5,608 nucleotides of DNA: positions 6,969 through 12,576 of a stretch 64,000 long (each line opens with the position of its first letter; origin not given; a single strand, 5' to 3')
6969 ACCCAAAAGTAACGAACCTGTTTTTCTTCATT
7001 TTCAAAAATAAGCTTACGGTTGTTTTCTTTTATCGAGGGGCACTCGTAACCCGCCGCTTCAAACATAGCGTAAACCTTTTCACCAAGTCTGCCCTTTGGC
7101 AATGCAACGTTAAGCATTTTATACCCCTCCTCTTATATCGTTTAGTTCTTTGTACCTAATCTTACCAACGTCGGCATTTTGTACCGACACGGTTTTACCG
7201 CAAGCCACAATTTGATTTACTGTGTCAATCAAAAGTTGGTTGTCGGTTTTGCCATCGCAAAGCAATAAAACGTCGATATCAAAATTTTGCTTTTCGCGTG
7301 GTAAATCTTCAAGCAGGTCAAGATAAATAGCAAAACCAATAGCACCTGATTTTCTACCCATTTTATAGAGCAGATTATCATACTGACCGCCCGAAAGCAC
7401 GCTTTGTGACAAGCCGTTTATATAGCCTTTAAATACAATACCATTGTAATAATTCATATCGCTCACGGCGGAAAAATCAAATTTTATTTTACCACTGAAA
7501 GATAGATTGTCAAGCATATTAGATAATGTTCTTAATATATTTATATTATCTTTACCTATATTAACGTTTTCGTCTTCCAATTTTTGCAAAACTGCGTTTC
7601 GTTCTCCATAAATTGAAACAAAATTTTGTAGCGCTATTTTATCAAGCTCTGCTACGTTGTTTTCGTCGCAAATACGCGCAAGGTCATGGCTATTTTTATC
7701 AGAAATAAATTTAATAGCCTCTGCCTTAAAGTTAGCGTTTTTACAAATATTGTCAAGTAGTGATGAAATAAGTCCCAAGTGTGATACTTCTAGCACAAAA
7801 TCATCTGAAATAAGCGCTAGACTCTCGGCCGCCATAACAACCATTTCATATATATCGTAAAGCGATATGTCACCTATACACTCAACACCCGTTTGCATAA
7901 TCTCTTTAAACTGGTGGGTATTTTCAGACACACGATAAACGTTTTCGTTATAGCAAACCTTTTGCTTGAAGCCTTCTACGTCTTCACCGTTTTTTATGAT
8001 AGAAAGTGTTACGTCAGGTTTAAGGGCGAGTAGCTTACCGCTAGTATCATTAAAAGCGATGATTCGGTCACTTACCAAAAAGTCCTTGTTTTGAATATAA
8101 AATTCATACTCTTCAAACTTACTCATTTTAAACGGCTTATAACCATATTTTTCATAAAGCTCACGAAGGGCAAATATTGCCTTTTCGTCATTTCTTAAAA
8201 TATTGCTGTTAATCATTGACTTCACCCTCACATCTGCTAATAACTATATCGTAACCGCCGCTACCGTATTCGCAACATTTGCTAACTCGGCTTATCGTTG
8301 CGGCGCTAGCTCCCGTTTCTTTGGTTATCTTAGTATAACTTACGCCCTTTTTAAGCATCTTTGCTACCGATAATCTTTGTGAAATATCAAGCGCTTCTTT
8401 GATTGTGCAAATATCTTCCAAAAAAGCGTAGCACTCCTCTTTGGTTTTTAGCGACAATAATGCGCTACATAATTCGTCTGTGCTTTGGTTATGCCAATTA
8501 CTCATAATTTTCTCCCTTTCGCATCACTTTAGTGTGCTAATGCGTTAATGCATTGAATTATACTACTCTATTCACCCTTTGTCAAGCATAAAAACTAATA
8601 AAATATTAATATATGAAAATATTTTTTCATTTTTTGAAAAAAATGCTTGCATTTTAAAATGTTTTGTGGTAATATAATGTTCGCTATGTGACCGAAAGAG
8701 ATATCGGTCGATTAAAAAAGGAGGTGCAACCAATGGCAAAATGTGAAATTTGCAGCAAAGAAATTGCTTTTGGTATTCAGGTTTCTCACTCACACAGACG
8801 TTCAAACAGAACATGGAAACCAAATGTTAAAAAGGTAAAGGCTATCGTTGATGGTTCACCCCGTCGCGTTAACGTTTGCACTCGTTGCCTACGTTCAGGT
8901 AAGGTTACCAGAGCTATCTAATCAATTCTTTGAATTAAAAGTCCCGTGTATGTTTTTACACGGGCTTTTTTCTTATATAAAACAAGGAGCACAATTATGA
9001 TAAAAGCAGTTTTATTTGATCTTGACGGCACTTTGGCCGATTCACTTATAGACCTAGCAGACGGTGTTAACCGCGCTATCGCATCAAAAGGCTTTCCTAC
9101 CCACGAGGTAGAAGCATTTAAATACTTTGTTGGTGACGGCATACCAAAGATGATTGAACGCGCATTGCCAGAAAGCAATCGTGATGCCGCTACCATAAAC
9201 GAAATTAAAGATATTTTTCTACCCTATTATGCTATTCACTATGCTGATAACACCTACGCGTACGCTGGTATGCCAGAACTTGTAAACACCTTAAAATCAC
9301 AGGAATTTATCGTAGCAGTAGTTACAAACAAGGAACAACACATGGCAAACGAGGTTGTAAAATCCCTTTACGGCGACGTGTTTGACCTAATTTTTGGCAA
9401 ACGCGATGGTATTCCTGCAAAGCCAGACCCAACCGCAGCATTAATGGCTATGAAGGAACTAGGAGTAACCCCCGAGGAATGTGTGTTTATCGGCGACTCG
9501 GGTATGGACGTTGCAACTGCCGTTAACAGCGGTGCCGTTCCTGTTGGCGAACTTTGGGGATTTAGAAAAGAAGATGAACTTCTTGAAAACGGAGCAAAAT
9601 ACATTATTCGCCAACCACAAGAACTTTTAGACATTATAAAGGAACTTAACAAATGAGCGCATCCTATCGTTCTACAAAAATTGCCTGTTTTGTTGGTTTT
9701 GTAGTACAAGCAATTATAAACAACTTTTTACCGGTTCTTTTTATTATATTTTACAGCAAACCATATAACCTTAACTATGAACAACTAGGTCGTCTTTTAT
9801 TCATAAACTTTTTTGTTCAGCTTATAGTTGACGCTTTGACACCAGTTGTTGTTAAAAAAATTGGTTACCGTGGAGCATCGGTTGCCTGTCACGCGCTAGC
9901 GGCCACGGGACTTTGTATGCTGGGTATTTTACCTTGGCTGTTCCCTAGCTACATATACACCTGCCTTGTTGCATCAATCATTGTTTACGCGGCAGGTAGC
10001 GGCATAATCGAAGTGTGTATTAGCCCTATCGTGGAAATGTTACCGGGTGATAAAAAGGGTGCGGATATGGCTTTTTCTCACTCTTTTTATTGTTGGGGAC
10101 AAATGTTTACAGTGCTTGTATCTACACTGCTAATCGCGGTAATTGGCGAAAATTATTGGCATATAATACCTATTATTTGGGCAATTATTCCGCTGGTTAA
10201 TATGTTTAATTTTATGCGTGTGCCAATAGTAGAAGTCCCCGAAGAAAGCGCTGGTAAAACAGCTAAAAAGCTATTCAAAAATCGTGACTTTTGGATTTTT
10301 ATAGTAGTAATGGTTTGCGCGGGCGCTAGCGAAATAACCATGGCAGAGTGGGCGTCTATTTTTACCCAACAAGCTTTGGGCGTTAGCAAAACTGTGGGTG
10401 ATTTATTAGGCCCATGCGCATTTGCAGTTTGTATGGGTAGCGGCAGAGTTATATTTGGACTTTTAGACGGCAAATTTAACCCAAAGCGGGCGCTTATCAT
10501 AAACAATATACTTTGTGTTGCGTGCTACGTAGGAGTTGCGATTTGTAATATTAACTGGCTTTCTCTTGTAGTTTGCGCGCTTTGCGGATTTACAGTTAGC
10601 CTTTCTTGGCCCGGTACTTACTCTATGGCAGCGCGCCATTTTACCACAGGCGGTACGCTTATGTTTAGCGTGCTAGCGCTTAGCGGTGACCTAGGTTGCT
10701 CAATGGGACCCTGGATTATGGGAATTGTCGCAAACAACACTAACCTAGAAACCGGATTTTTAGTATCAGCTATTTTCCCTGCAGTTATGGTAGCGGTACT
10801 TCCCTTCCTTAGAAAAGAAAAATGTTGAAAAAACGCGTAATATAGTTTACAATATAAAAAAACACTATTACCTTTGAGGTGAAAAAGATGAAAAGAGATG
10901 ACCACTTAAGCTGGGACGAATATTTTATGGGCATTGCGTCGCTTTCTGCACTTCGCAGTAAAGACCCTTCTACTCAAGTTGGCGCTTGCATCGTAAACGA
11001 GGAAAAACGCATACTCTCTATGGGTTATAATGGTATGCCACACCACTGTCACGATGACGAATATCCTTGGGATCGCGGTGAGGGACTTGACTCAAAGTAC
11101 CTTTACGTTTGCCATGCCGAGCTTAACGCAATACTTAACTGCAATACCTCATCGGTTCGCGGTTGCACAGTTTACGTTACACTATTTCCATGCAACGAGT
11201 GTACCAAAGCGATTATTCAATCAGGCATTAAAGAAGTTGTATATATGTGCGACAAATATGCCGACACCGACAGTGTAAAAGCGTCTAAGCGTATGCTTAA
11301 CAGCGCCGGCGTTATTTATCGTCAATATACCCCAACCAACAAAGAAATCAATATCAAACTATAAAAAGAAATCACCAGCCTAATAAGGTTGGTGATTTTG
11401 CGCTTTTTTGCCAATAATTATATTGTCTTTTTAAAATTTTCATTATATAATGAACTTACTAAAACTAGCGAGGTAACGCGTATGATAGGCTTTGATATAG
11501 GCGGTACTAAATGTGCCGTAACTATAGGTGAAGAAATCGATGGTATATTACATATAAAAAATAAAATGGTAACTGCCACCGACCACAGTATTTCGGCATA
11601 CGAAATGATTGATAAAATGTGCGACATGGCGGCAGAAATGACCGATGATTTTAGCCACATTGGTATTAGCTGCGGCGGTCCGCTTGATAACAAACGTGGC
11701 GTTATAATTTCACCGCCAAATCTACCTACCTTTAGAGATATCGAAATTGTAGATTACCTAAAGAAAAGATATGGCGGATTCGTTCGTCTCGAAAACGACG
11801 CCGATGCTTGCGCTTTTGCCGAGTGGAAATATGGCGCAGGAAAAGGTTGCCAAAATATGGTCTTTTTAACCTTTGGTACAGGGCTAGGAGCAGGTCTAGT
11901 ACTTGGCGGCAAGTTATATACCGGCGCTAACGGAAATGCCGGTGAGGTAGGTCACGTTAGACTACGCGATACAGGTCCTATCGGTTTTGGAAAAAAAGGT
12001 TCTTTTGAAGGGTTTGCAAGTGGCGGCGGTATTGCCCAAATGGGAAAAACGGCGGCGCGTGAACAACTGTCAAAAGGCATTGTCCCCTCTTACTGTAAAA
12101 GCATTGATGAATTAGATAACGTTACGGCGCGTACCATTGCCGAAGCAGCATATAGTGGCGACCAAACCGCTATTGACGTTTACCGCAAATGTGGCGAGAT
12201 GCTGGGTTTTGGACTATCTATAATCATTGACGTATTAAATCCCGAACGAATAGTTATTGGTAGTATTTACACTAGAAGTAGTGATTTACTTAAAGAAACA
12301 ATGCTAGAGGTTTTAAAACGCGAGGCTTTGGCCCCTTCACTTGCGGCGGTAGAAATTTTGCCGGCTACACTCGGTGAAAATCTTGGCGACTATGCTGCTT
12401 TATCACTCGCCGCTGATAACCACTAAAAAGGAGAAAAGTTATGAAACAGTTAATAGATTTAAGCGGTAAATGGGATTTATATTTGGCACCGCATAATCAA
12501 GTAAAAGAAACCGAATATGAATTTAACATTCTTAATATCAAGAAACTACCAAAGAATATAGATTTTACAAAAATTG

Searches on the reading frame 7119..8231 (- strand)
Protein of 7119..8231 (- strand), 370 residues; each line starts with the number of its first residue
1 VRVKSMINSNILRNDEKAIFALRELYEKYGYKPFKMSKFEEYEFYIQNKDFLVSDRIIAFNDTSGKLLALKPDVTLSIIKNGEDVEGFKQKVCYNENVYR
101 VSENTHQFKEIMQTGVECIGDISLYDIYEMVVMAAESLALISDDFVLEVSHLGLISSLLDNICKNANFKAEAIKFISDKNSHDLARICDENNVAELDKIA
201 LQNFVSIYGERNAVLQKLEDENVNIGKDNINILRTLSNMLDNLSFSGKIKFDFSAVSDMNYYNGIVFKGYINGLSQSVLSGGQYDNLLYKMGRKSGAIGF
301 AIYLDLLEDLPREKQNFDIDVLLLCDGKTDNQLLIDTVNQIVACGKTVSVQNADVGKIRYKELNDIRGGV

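Call 7: search_protein_families(library=pfam, proteins=[window:7119-8231:-], max_evalue=0.001)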
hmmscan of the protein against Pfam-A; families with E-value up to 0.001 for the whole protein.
window:7119-8231:- (370 aa): 1 family
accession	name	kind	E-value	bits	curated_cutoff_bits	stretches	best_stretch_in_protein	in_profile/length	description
PF13393.11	tRNA-synt_His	-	3.6e-47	161.5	25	1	19-305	17-306/308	Histidyl-tRNA synthetase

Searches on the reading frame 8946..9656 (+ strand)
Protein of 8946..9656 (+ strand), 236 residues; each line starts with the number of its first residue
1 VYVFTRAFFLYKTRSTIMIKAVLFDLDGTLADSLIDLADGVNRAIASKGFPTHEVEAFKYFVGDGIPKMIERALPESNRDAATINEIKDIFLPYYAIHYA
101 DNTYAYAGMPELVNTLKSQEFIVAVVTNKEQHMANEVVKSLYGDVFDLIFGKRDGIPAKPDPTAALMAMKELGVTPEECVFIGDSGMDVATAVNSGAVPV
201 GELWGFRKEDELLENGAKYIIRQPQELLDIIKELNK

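Call 7: search_protein_families(library=pfam, proteins=[window:8946-9656:+], max_evalue=0.001)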
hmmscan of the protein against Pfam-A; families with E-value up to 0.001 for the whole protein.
window:8946-9656:+ (236 aa): 4 families
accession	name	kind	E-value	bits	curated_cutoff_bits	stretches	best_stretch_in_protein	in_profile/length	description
PF13419.12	HAD_2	-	3.4e-31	109.2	23.8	1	22-197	1-173/178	Haloacid dehalogenase-like hydrolase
PF00702.32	Hydrolase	-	9e-29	101.7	26.4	1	19-196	1-191/191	haloacid dehalogenase-like hydrolase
PF12710.13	HAD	-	9.4e-10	39.7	27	1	22-191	1-187/189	haloacid dehalogenase-like hydrolase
PF13242.12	Hydrolase_like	-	1.2e-08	35.1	22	1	158-215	3-61/75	HAD-hyrolase-like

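Call 48: search_protein_families(library=ncbifam, proteins=[window:8946-9653:+], max_evalue=0.00001)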
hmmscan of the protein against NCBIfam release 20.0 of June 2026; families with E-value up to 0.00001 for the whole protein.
window:8946-9653:+ (236 aa): 32 families (the best 25 are shown)
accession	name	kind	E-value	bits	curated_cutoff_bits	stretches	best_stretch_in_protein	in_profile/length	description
NF009695.0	PRK13222.1-2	equivalog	8.5e-44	149.7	225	1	17-232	4-223/226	phosphoglycolate phosphatase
TIGR01449.2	PGP_bact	equivalog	3.8e-35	121.4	180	1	22-230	1-212/213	phosphoglycolate phosphatase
NF009697.0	PRK13222.1-4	equivalog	1.8e-32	112.6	327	1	17-231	5-222/232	phosphoglycolate phosphatase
NF009698.0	PRK13223.1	equivalog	1.9e-28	99.4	466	1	17-228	11-226/272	phosphoglycolate phosphatase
NF009700.0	PRK13226.1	equivalog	3.1e-26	92.5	342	1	18-228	11-221/229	phosphoglycolate phosphatase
NF009804.0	PRK13288.1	equivalog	4.3e-26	91.7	218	1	18-235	2-214/215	pyrophosphatase PpaX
NF009696.0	PRK13222.1-3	equivalog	6.6e-24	84.8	359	1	18-232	2-217/223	N-acetylmuramic acid 6-phosphate phosphatase MupP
NF009694.0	PRK13222.1-1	equivalog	3e-21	75.9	415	1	19-227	7-235/252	phosphoglycolate phosphatase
TIGR01454.1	AHBA_synth_RP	hypoth_equivalog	8.1e-21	74.6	246.65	1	22-232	1-204/205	AHBA synthesis associated protein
NF053653.1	InDiPhoBT2121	equivalog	4.5e-18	65.6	245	1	19-229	1-213/216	inorganic diphosphatase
TIGR03351.1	PhnX-like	hypoth_equivalog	3e-17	63.3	218.9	1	19-230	1-218/220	phosphonatase-like hydrolase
TIGR02253.1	CTE7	subfamily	3.3e-15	56.5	169.75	1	18-227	1-220/221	TIGR02253 family HAD-type hydrolase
NF008087.0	PRK10826.1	equivalog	3.6e-12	46.4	191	1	17-190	5-181/222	hexitol phosphatase HxpB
TIGR02009.1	PGMB-YQAB-SF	subfamily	5.1e-12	46.4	153.35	1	19-196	1-180/186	beta-phosphoglucomutase family hydrolase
TIGR01549.1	HAD-SF-IA-v1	subfamily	9.4e-12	45.6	23.3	1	96-195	53-148/149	HAD-IA family hydrolase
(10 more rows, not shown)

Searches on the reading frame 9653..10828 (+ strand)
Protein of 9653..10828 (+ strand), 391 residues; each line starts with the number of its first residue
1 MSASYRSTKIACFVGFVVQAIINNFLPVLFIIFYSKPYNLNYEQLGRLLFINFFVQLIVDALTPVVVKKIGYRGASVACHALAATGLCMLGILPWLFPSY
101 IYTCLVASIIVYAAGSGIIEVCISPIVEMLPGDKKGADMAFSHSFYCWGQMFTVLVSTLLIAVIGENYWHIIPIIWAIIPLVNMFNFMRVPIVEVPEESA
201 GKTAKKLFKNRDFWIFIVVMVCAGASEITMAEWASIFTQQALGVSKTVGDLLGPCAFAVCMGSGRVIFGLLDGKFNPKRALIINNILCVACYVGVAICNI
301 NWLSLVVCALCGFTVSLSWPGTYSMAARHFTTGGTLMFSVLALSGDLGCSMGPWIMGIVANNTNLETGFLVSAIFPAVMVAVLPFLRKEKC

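Call 7: search_protein_families(library=pfam, proteins=[window:9653-10828:+], max_evalue=0.001)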
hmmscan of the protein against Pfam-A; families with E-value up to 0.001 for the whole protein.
window:9653-10828:+ (391 aa): 1 family
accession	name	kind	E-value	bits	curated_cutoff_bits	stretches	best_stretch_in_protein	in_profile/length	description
PF07690.21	MFS_1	-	4.7e-29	101.8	33.4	2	12-333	2-328/347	Major Facilitator Superfamily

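Call 48: search_protein_families(library=ncbifam, proteins=[window:9653-10825:+], max_evalue=0.00001)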
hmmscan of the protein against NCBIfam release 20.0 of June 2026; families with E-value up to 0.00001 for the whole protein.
window:9653-10825:+ (391 aa): 0 families

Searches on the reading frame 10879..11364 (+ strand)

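Call 7: search_protein_families(library=pfam, proteins=[window:10879-11364:+], max_evalue=0.001)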
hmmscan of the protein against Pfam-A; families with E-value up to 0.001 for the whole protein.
window:10879-11364:+ (161 aa): 3 families
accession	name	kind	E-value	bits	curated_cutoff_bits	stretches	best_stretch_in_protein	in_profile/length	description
PF00383.29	dCMP_cyt_deam_1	-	1.9e-28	98.8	25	1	11-124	2-102/102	Cytidine and deoxycytidylate deaminase zinc-binding region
PF14437.12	MafB19-deam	-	1.7e-15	57.6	27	1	11-126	2-103/142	MafB19-like deaminase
PF18774.7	APOBEC4_like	-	0.00099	19.5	26.7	0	77-145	34-111/131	APOBEC4-like -AID/APOBEC-deaminase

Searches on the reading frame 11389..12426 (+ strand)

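Call 7: search_protein_families(library=pfam, proteins=[window:11389-12426:+], max_evalue=0.001)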
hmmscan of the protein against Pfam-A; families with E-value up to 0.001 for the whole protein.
window:11389-12426:+ (345 aa): 1 family
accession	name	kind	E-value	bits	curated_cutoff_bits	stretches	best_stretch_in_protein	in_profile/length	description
PF00480.26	ROK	-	1.9e-54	185.7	22.9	1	33-342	2-292/294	ROK family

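Call 48: search_protein_families(library=ncbifam, proteins=[window:11389-12423:+], max_evalue=0.00001)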
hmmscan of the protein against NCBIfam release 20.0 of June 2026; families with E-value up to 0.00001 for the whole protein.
window:11389-12423:+ (345 aa): 13 families
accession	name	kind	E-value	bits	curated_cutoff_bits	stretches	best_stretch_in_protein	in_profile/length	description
TIGR00744.1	ROK_glcA_fam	subfamily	6.5e-52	176.8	260.35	1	33-340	1-307/318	ROK family glucokinase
NF049930.1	TransRegMlc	equivalog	2.8e-30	105.9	530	1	72-328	130-377/405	sugar metabolism global transcriptional regulator Mlc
NF047937.1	TransRegNagC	equivalog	2.8e-30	105.8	650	1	70-330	122-373/399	DNA-binding transcriptional regulator NagC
NF003461.0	PRK05082.1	subfamily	4.1e-30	105.2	283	1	32-239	3-207/291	N-acetylmannosamine kinase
NF047821.1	NactlManKinNanK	equivalog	7.3e-27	94.6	450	1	33-226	4-194/288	N-acetylmannosamine kinase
NF045551.1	GK_Pyrobac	equivalog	1.6e-26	93.3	500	1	32-331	2-270/294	ATP-dependent glucokinase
NF009835.0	PRK13310.1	equivalog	1.1e-22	80.7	380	1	33-312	3-272/303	N-acetylglucosamine kinase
NF007251.0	PRK09698.1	equivalog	4.8e-22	78.6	253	1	30-225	6-203/304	allose kinase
NF007108.0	PRK09557.1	equivalog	2.7e-20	72.9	443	1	33-297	4-258/303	fructokinase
NF042998.1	bglucokin_BglK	equivalog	4.7e-16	58.9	550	1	32-293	3-243/291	beta-glucoside kinase BglK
NF045942.1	PolPhglucPhase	equivalog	6.7e-12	45.7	250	1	33-193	3-157/242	polyphosphate--glucose phosphotransferase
NF009836.0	PRK13311.1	equivalog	3.9e-10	39.4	551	1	33-215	3-194/256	N-acetyl-D-glucosamine kinase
NF045550.1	FrctkaseScrK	equivalog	5.6e-10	39.1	400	1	35-192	8-159/293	fructokinase ScrK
